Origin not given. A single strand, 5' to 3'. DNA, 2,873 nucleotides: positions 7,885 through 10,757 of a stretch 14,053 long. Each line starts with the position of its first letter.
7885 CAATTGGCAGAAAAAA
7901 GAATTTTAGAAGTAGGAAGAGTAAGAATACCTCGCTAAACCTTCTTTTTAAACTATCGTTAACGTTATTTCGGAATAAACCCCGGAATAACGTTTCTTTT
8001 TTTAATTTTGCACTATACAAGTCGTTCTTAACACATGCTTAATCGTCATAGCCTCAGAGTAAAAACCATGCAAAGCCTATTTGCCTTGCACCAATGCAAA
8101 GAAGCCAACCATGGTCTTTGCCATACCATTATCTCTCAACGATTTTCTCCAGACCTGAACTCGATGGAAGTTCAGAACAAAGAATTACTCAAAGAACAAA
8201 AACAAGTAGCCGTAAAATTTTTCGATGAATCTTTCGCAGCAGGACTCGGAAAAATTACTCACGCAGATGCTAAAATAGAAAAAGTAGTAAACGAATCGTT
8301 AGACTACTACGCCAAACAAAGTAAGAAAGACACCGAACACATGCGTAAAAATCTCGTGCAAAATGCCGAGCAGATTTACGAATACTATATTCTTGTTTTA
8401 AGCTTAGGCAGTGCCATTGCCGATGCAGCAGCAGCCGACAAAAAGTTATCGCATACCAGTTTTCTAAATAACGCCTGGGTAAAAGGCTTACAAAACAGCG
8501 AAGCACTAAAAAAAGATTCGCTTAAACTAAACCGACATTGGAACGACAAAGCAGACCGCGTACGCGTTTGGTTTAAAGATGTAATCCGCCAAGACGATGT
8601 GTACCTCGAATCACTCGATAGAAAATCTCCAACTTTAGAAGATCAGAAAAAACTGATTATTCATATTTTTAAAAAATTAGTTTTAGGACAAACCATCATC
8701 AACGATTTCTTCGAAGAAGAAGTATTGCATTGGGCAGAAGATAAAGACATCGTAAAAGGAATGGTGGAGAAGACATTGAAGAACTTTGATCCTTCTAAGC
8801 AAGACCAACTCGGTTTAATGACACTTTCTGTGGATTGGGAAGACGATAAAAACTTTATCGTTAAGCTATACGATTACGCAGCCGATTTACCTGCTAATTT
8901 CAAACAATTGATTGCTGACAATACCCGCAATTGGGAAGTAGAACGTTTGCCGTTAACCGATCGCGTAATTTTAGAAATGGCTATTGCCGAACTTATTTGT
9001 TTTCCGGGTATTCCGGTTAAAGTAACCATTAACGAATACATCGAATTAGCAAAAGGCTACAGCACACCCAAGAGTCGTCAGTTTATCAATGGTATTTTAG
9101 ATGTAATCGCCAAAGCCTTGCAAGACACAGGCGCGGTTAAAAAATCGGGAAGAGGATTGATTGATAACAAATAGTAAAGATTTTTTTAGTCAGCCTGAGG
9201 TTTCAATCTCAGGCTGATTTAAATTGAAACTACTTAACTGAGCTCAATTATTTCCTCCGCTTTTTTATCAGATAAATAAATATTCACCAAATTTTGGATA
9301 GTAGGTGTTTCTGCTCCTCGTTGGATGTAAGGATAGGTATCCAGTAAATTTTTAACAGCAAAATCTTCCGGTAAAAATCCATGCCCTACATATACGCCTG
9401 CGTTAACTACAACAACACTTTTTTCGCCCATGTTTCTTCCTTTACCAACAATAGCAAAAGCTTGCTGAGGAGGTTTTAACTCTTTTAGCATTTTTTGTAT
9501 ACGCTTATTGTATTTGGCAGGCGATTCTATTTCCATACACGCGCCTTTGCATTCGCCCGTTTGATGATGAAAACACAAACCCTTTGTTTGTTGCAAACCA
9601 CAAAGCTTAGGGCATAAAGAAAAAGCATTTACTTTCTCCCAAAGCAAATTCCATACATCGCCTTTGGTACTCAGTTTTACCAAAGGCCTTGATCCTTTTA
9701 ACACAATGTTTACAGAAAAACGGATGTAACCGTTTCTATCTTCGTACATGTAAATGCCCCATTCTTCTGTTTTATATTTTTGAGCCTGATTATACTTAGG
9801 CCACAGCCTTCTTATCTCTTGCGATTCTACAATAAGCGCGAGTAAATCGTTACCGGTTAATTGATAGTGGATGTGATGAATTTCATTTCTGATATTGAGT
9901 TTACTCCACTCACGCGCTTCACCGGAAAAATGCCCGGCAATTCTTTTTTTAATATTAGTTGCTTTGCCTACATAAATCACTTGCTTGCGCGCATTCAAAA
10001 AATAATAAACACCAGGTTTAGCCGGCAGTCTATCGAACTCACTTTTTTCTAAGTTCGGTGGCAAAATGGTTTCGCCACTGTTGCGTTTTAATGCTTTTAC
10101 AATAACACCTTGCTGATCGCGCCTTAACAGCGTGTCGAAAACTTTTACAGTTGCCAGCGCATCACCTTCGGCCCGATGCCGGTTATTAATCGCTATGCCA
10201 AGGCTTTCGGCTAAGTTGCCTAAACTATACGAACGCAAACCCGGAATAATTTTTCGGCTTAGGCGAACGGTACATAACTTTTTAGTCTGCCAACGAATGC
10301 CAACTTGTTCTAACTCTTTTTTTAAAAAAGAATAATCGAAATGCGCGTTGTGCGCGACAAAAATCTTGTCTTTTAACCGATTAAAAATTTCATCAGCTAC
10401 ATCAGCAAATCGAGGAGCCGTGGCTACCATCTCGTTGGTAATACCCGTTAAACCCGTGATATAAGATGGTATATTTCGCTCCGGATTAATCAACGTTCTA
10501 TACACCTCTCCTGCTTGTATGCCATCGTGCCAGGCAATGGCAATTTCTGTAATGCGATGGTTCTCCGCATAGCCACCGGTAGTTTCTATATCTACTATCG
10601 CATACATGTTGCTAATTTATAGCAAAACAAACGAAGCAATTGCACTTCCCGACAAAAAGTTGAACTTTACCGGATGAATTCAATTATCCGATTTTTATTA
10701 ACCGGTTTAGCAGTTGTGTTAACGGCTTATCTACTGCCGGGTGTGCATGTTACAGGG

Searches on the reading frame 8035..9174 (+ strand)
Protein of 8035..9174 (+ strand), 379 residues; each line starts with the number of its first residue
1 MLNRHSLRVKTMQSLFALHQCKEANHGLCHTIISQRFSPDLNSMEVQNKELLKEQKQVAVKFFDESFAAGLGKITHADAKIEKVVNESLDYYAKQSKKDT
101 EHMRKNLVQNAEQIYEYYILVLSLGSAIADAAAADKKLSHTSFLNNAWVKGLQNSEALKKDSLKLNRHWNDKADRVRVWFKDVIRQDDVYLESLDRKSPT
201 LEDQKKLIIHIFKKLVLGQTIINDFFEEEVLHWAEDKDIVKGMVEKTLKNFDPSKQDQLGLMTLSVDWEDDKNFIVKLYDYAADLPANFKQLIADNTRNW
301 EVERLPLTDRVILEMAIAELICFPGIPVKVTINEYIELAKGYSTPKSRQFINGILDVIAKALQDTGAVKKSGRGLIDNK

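Call 6: search_protein_families(library=pfam, proteins=[window:8035-9174:+], max_evalue=0.01)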
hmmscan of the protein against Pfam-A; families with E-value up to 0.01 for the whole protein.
window:8035-9174:+ (379 aa): 1 family
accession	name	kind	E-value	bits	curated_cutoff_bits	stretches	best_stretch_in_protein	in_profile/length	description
PF01029.23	NusB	-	8.6e-21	75.1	23.1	1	269-360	42-133/133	NusB family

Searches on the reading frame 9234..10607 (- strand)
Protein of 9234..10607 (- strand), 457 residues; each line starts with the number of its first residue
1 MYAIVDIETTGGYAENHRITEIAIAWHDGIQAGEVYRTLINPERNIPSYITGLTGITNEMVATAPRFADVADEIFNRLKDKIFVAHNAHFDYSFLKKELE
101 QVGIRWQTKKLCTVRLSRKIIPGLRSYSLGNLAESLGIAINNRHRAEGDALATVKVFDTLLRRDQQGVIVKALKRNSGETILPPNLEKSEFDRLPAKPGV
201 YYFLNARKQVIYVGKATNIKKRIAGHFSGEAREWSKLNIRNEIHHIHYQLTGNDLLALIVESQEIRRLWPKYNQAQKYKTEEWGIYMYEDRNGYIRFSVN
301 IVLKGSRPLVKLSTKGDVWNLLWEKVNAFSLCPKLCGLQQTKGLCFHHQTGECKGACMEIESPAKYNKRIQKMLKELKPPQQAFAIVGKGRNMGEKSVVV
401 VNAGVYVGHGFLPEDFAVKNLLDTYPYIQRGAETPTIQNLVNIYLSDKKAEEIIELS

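Call 6: search_protein_families(library=pfam, proteins=[window:9234-10607:-], max_evalue=0.01)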
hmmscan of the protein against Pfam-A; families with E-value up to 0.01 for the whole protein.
window:9234-10607:- (457 aa): 3 families
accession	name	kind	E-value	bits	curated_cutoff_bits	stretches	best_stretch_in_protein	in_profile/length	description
PF00929.31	RNase_T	-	2.3e-34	119.7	24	1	4-157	2-164/164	Exonuclease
PF01541.30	GIY-YIG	-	1.3e-07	32.3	22.6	1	198-273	2-78/78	GIY-YIG catalytic domain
PF13482.12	RNase_H_2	-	3e-06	27.7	22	1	4-169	2-143/165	RNase_H superfamily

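Call 25: search_protein_families(library=padloc, proteins=[window:9234-10607:-], max_evalue=0.01)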
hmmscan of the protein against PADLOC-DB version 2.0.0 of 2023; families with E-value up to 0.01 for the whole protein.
window:9234-10607:- (457 aa): 6 families
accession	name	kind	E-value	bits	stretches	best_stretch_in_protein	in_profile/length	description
PDLC05027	PDC-S48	-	3.2e-45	152.9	1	1-174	5-180/411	-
PDLC01247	DEDDh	-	6e-38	128.6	1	4-157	2-138/139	"CAS-I,CAS-II,CAS-III,CAS-IV,CAS-V,CAS-VI; associated"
PDLC05028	PDC-S48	-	3e-34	116.4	1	1-166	19-185/512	-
PDLC04925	PDC-S14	-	4.7e-05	20.5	1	160-236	23-104/301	-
PDLC03975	UzuA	-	0.0015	16.3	1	194-230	153-189/277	-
PDLC04923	PDC-S14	-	0.0043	14.2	1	196-234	69-110/320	-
